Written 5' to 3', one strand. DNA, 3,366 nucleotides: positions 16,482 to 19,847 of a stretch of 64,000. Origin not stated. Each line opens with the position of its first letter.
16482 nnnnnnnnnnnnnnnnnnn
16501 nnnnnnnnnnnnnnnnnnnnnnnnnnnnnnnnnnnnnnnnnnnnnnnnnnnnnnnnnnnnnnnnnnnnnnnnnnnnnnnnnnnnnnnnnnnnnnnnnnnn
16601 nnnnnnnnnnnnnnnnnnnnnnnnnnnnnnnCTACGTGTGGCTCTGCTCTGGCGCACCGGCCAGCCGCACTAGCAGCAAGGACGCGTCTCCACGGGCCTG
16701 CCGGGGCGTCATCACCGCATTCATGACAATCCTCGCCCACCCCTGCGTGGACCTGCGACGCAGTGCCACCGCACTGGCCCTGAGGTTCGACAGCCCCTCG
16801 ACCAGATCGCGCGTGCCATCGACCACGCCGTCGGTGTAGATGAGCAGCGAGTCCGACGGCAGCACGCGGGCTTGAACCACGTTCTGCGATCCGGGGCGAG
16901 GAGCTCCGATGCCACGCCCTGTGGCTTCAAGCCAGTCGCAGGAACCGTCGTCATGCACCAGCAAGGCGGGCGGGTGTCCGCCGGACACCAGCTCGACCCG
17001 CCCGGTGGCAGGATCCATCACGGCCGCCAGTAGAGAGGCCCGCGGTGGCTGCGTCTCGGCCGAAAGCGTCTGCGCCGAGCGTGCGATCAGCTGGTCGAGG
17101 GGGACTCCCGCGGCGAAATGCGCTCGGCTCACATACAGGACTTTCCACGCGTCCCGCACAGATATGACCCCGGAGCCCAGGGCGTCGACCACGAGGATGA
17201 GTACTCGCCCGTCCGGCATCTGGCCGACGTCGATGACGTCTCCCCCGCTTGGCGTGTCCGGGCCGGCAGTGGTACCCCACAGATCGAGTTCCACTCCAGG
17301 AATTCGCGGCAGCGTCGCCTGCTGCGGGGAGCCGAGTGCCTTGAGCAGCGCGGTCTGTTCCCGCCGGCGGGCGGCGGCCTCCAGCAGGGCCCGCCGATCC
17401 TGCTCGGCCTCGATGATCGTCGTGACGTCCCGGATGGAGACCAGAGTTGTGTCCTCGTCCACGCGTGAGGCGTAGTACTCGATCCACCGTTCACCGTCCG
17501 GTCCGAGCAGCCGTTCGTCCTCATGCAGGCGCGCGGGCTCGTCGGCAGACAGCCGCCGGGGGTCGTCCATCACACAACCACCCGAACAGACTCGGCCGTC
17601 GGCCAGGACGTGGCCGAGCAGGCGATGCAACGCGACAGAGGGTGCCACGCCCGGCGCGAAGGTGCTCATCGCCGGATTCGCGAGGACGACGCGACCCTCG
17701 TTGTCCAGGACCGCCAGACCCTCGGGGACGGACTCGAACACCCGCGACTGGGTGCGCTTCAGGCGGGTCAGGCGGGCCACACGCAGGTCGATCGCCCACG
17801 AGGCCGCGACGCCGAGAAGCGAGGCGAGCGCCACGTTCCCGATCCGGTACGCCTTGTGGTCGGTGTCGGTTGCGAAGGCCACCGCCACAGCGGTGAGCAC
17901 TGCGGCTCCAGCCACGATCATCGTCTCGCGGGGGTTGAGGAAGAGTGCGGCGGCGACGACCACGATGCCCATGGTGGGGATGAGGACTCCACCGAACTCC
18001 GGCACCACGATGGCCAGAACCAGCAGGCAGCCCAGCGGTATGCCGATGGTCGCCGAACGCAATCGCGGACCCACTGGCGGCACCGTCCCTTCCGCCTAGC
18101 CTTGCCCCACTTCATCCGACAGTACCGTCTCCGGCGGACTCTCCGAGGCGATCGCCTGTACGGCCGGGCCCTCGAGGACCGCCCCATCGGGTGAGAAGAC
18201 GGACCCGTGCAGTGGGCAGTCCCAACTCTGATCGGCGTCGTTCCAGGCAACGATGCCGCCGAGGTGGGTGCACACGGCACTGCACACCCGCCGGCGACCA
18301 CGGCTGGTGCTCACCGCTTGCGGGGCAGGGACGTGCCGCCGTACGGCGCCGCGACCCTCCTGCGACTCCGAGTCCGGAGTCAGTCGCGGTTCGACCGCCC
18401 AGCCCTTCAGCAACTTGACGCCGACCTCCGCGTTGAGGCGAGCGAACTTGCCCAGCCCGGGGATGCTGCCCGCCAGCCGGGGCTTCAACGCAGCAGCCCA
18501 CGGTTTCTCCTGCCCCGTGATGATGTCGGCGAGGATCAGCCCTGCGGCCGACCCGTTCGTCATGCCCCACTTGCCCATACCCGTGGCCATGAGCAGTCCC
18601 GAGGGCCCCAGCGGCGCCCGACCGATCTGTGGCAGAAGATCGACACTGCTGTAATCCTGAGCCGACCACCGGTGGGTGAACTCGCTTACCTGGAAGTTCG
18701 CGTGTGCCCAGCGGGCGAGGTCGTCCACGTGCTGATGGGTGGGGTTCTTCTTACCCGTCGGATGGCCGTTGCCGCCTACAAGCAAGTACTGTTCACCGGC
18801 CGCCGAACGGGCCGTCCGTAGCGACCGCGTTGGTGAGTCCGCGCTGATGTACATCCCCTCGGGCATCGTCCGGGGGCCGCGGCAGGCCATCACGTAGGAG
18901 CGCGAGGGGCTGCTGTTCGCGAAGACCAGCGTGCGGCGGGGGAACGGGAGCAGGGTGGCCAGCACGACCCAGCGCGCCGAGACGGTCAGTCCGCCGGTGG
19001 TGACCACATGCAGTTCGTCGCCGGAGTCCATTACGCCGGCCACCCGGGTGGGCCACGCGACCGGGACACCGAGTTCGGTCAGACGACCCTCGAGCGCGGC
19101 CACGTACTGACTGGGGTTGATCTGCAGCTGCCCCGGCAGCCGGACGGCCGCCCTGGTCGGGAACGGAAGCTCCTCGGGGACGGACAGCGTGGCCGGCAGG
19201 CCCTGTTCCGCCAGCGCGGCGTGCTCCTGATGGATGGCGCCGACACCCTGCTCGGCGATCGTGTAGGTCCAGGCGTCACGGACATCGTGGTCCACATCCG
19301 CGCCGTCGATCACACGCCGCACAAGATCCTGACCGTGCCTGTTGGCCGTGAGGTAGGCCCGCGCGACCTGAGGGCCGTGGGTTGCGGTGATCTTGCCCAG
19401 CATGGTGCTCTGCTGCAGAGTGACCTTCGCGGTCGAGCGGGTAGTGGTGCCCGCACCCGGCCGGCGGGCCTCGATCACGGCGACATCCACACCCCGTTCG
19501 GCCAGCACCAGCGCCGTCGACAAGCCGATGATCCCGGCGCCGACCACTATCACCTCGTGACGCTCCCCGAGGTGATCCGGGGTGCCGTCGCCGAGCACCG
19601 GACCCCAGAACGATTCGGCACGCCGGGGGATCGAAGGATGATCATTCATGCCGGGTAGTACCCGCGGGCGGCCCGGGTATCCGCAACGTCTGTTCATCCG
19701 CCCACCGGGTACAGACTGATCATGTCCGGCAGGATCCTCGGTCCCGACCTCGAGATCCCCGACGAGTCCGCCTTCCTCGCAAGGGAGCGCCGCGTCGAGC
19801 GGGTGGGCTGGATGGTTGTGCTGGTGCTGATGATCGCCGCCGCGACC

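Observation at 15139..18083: Partner-switching-like module without a kinase: non-phosphorylatable STAS, N-terminal-ANTAR/GAF/PAS protein and a membrane PAS-PP2C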

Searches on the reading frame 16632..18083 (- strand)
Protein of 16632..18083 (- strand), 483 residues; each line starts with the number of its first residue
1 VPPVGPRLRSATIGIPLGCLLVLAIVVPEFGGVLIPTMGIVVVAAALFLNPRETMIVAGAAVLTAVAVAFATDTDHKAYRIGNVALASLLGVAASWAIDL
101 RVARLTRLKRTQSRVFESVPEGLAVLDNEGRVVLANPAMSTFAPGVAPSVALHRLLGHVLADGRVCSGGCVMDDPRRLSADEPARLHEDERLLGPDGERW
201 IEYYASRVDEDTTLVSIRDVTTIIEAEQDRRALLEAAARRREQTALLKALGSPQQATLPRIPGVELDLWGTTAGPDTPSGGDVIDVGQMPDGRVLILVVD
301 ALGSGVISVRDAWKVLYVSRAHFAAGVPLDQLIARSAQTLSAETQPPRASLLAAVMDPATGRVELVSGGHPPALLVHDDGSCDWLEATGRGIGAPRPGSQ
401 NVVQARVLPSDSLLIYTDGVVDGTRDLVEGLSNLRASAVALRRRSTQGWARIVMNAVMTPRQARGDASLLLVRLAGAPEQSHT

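Call 5: search_protein_families(library=ncbifam, proteins=[window:16632-18083:-], max_evalue=0.1)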
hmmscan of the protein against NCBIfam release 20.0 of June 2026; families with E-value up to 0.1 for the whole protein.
window:16632-18083:- (483 aa): 3 families
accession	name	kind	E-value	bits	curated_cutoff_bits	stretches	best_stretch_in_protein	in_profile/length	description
NF046020.1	HisKinCckABruc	equivalog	0.00027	18.9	1000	1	56-146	27-122/868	cell cycle histidine kinase CckA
TIGR00229.1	sensory_box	domain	0.0011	19.1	22.9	0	114-140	9-35/126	PAS domain S-box protein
NF045505.1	RR_RssB_Pseudo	equivalog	0.043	12.8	700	1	350-422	268-340/394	two-component system response regulator RssB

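Call 6: search_protein_families(library=pfam, proteins=[window:16632-18083:-], max_evalue=0.1)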
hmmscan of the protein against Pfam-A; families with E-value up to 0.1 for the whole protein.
window:16632-18083:- (483 aa): 6 families
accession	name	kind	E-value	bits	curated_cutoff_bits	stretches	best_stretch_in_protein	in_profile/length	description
PF07228.17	SpoIIE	-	9e-24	84.9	25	1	290-474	1-191/192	Stage II sporulation protein E (SpoIIE)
PF08448.16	PAS_4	-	5.3e-09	36.7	23.1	1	116-221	1-106/110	PAS fold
PF13188.13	PAS_8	-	1.9e-05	24.8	21.8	1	114-141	5-32/65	PAS domain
PF04632.18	FUSC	-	0.00039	19.6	30.9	1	10-121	404-516/660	Fusaric acid resistance protein family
PF12860.13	PAS_7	-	0.0004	20.9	27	1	117-228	2-115/115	PAS fold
PF00989.32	PAS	-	0.016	15.6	22.6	0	114-141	5-32/113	PAS fold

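Call 43: search_solved_structures(query=window:16632-18083:-, max_evalue=0.01, show_alignments=4)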
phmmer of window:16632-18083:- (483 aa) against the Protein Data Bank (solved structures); distinct sequences matched with E-value up to 0.01: 1.
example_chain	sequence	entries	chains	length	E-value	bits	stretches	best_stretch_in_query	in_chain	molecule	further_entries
3ke6_A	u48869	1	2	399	3.5e-12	49.5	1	256-430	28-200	Protein Rv1364c/MT1410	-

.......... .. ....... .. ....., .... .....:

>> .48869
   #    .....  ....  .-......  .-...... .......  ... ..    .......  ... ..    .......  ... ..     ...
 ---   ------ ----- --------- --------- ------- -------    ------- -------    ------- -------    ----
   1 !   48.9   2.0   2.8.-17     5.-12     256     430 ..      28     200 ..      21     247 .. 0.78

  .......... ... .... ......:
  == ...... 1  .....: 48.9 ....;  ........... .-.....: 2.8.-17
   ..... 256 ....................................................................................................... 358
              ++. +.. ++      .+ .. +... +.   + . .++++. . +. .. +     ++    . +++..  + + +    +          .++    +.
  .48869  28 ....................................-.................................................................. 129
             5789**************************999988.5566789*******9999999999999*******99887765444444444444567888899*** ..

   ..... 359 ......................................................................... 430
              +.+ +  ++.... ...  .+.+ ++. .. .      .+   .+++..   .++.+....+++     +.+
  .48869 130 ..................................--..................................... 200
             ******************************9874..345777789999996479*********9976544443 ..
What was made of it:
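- Closest known: RsbU/RsbV/RsbW-sigmaB and SpoIIE/SpoIIAA/SpoIIAB-sigmaF partner switching. Same: SpoIIE-type PP2C with Rv1364c as best solved relative (call 43).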

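Call 87: search_solved_structures(query=A6, max_evalue=0.01, show_alignments=4)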
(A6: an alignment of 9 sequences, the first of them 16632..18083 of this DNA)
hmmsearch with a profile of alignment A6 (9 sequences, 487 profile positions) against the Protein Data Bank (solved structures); distinct sequences matched with E-value up to 0.01: 7.
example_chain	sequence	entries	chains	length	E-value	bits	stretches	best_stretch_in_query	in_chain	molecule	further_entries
3ke6_A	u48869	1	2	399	1.3e-15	60.1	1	255-423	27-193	Protein Rv1364c/MT1410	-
5mqh_A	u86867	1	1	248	3e-06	29.2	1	272-477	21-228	Serine phosphatase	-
3eq2_A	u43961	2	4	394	3.9e-06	28.8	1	230-422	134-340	Probable two-component response regulator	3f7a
3es2_A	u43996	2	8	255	6e-06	28.2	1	279-422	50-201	Probable two-component response regulator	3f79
3pu9_A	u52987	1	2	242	1e-05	27.4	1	271-479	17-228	Protein serine/threonine phosphatase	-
3t91_A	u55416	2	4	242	2e-05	26.5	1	273-477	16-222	Stage II sporulation protein E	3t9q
5ucg_A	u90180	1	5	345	7.9e-05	24.5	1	273-477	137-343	Stage II sporulation protein E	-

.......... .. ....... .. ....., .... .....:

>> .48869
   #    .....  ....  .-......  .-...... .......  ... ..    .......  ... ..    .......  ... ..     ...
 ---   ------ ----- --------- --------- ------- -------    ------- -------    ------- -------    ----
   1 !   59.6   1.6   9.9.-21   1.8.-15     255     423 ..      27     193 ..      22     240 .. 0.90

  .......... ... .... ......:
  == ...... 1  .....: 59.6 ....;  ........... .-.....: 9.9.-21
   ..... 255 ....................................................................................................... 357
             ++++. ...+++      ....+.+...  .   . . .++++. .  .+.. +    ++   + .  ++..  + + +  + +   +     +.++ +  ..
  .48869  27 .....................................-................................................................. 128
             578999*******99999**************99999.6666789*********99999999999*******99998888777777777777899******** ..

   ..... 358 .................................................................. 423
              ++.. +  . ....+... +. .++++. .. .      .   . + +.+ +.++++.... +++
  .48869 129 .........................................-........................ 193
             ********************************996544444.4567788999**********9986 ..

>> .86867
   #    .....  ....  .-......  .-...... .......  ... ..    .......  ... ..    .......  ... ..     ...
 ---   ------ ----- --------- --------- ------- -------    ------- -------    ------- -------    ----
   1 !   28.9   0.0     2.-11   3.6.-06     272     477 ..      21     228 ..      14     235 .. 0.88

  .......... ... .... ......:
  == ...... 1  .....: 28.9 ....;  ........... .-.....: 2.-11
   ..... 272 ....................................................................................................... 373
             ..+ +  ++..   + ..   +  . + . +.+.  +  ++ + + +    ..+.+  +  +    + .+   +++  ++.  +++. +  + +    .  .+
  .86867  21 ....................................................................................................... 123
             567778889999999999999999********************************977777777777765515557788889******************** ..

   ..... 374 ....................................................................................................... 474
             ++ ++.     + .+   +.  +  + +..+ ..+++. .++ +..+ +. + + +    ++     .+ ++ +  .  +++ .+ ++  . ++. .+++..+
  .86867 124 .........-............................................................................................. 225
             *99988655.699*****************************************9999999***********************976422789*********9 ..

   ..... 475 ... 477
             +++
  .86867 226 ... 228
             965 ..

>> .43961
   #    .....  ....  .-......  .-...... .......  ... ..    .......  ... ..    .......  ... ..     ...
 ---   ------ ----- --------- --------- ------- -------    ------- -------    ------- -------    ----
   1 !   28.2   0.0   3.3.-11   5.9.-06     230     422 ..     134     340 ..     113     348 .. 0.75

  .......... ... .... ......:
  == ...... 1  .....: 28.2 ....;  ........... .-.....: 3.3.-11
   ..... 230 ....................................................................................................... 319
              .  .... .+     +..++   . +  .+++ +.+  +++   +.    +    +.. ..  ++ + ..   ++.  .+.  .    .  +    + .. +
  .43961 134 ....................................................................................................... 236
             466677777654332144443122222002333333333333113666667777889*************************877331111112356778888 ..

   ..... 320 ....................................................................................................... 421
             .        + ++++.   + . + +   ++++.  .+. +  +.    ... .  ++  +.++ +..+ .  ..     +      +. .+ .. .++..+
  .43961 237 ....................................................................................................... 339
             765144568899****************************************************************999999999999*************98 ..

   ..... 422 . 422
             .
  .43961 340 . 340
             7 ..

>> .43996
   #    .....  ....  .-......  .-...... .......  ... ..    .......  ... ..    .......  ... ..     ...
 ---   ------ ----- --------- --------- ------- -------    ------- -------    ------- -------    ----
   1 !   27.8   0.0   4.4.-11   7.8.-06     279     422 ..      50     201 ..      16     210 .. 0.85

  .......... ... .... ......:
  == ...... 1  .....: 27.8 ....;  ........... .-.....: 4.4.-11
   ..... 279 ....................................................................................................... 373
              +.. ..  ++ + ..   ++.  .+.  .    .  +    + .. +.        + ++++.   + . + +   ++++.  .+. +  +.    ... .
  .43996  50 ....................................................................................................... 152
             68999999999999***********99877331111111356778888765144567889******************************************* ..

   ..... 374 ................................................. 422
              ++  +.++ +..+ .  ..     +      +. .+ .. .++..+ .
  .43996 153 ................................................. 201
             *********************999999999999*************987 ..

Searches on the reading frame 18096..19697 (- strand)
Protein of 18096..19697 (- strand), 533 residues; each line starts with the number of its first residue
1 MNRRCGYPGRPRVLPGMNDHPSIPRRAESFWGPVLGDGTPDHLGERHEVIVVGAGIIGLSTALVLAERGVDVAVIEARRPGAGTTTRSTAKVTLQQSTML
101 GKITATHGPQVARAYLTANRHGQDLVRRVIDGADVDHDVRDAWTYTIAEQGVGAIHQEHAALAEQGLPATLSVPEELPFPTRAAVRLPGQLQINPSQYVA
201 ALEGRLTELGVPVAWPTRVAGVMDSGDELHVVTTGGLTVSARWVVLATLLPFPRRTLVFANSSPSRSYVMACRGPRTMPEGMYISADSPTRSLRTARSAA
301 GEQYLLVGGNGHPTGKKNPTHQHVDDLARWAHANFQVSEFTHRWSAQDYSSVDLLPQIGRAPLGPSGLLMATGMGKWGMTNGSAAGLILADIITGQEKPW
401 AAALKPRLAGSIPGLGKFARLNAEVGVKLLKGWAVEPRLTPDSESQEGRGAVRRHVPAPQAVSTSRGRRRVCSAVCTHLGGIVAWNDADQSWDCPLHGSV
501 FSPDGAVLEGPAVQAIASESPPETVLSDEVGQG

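Call 6: search_protein_families(library=pfam, proteins=[window:18096-19697:-], max_evalue=0.1)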
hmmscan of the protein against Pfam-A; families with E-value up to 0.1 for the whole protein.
window:18096-19697:- (533 aa): 18 families
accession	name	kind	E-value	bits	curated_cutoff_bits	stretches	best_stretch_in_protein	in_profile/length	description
PF01266.30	DAO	-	2.4e-40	139.6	27.9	1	49-391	2-352/353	FAD dependent oxidoreductase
PF07992.20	Pyr_redox_2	-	1.2e-08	35.2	26.1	1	47-87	143-182/291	Pyridine nucleotide-disulphide oxidoreductase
PF01494.25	FAD_binding_3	-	1.3e-07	31.6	22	1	48-99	3-50/349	FAD binding domain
PF00070.33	Pyr_redox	-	4.3e-07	30.8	22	1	49-78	2-31/82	Pyridine nucleotide-disulphide oxidoreductase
PF13450.12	NAD_binding_8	-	5.3e-07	30.2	21.9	1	51-113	1-53/68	NAD(P)-binding Rossmann-like domain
PF00355.32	Rieske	-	2.4e-06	27.8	20.3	1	460-517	26-85/88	Rieske [2Fe-2S] domain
PF00890.30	FAD_binding_2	-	1e-05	25.3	20.4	1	49-96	2-49/414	FAD binding domain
PF03486.20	HI0933_like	-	0.00012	22.1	50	1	48-78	2-32/244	HI0933-like protein Rossmann domain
PF02737.24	3HCDH_N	-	0.00014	22.3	22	1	49-107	2-59/180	3-hydroxyacyl-CoA dehydrogenase, NAD binding domain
PF01946.23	Thi4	-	0.00028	20.7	26.2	1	47-83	18-56/235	Thi4 family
PF13738.12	Pyr_redox_3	-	0.0003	20.6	30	1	50-82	1-34/305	Pyridine nucleotide-disulphide oxidoreductase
PF13454.12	NAD_binding_9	-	0.00036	21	21.8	1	51-107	2-62/155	FAD-NAD(P)-binding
PF01593.30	Amino_oxidase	-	0.0018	18.1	19.8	0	58-78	3-23/443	Flavin containing amine oxidoreductase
PF12831.13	FAD_oxidored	-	0.0033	17.2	27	1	48-248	1-144/416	FAD dependent oxidoreductase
PF05834.18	Lycopene_cycl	-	0.006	16.1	23.4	0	49-77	2-32/380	Lycopene cyclase protein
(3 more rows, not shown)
